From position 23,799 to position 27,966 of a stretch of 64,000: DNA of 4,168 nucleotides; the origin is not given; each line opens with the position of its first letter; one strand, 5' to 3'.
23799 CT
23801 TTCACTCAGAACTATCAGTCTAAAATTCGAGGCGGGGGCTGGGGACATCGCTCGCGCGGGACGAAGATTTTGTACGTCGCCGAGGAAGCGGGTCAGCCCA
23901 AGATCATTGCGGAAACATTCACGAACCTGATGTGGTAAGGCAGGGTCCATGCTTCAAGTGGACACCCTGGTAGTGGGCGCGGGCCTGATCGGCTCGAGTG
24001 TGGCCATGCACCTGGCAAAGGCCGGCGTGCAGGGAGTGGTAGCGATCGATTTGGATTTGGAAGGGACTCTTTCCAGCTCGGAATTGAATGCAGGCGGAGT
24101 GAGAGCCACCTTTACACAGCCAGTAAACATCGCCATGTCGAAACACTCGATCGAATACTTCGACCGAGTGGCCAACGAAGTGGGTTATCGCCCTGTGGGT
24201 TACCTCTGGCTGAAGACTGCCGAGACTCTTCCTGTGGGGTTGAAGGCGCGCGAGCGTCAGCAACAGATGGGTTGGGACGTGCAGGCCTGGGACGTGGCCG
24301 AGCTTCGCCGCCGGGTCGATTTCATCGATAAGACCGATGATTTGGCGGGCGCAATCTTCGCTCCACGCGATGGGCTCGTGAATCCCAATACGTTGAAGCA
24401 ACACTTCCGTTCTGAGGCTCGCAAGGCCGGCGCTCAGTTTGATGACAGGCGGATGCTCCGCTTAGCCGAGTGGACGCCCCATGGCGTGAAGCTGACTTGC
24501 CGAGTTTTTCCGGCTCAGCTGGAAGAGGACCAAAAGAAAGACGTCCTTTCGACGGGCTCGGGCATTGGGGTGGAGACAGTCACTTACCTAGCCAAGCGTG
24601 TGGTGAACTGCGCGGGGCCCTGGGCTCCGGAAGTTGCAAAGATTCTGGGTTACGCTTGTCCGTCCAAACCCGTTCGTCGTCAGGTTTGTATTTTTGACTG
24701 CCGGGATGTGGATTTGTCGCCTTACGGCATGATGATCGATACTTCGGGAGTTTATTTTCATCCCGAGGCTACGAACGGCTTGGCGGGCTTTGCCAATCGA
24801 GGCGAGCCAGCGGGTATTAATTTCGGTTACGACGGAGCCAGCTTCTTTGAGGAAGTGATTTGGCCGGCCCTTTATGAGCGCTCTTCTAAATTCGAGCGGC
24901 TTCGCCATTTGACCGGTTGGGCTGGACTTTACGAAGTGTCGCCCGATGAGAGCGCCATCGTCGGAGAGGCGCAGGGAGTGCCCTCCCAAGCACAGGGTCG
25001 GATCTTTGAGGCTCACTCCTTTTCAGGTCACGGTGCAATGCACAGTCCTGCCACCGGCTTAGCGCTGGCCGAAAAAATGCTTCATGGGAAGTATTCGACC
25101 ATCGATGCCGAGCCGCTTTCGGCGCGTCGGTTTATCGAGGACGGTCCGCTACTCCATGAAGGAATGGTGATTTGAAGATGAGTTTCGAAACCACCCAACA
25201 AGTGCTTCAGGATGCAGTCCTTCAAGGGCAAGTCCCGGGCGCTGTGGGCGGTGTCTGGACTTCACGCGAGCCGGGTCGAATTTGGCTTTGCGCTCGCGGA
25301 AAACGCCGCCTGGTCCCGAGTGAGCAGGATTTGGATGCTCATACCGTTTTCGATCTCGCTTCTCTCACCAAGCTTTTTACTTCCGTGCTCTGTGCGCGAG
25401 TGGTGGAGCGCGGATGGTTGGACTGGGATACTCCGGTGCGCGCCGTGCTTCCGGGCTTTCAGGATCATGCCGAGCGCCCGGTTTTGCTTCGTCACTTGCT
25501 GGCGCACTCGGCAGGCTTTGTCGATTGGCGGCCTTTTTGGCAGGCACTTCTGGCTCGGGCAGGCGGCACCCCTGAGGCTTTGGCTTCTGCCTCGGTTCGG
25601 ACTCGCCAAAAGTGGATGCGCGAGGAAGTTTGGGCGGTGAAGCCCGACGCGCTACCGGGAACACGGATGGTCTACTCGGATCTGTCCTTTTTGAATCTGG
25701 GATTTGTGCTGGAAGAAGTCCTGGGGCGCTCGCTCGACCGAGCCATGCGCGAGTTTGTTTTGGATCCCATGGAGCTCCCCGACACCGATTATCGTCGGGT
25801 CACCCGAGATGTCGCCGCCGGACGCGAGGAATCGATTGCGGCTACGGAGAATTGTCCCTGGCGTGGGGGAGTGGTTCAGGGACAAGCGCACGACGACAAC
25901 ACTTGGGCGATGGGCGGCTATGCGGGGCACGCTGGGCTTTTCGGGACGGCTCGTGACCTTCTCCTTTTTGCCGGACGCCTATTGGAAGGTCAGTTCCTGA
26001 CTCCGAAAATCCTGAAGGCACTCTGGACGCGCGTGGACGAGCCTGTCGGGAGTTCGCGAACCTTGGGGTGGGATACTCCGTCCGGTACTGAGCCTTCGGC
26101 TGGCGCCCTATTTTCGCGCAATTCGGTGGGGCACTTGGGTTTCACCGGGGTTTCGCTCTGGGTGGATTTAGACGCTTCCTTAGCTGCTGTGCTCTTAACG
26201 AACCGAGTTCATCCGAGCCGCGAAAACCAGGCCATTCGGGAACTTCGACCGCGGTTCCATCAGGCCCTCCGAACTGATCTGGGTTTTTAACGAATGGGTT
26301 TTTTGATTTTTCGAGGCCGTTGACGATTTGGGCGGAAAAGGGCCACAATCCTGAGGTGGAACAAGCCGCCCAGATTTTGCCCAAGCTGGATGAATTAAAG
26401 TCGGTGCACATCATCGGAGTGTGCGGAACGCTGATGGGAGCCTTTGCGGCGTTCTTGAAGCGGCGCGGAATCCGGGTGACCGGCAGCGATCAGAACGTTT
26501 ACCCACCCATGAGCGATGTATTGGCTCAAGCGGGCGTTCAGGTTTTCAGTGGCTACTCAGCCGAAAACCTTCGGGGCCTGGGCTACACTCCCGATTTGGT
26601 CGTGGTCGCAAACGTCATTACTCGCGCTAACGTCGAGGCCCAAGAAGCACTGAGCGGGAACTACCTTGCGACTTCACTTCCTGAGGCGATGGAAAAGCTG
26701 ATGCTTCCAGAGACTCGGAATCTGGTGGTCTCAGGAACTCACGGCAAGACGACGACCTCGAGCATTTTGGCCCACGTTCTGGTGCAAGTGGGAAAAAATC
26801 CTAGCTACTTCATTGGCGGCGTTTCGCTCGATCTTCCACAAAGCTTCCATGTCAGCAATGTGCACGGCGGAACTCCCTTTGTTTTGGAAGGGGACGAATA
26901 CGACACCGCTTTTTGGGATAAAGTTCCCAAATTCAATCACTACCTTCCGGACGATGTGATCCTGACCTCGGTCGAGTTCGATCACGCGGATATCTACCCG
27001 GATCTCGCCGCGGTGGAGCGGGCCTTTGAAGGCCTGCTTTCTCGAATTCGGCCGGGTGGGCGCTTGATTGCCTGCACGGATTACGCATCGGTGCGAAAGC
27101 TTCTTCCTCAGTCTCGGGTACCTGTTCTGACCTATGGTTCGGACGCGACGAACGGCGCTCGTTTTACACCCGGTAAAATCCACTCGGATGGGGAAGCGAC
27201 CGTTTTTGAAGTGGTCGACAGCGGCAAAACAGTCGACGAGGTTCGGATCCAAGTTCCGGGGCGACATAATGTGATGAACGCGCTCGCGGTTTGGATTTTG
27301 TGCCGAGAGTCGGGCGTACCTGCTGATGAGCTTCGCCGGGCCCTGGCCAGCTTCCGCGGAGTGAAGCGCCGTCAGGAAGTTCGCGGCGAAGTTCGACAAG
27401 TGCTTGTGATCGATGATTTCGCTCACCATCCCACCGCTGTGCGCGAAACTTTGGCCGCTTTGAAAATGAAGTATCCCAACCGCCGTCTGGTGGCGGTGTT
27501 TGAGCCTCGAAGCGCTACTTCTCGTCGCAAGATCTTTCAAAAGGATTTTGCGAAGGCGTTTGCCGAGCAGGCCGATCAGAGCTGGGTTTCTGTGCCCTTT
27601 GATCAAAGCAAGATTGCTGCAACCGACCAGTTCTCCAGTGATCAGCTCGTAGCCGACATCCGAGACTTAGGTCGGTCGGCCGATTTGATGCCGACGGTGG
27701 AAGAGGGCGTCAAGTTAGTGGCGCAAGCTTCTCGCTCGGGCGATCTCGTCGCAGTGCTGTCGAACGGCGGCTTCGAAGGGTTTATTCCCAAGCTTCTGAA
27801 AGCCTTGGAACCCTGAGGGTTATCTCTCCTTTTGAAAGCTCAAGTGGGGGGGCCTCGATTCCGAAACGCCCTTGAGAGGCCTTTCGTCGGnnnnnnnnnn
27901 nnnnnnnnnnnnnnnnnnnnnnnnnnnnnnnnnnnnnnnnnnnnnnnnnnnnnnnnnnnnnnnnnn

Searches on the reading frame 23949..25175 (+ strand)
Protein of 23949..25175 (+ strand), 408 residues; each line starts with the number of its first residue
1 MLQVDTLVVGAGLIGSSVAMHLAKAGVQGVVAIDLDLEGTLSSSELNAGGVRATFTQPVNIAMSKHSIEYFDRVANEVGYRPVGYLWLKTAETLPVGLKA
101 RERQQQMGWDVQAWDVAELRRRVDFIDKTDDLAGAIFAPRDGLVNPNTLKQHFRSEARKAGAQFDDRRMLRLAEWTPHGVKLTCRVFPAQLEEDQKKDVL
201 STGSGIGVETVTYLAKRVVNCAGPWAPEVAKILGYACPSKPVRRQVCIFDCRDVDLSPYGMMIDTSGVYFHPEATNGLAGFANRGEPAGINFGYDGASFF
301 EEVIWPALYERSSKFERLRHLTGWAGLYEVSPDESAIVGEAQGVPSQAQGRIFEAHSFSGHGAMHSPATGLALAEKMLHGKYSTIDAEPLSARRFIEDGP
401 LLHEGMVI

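Call 25: search_protein_families(library=pfam, proteins=[window:23949-25175:+], max_evalue=0.00001)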
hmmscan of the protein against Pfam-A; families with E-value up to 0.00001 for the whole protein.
window:23949-25175:+ (408 aa): 1 family
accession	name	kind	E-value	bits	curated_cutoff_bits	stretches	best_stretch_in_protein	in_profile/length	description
PF01266.30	DAO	-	5.6e-40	138.4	27.9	1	5-375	1-352/353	FAD dependent oxidoreductase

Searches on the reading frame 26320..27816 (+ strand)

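Call 25: search_protein_families(library=pfam, proteins=[window:26320-27816:+], max_evalue=0.00001)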
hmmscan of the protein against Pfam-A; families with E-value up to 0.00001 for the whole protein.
window:26320-27816:+ (498 aa): 3 families
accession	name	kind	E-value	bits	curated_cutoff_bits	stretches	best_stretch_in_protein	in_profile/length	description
PF08245.18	Mur_ligase_M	-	1.5e-22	80.9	24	1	137-327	1-199/200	Mur ligase middle domain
PF02875.26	Mur_ligase_C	-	1.2e-18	68.6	28.4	1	350-483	1-127/127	Mur ligase, glutamate ligase domain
PF01225.30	Mur_ligase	-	6.3e-16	59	21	1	29-129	2-92/95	Mur ligase family, catalytic domain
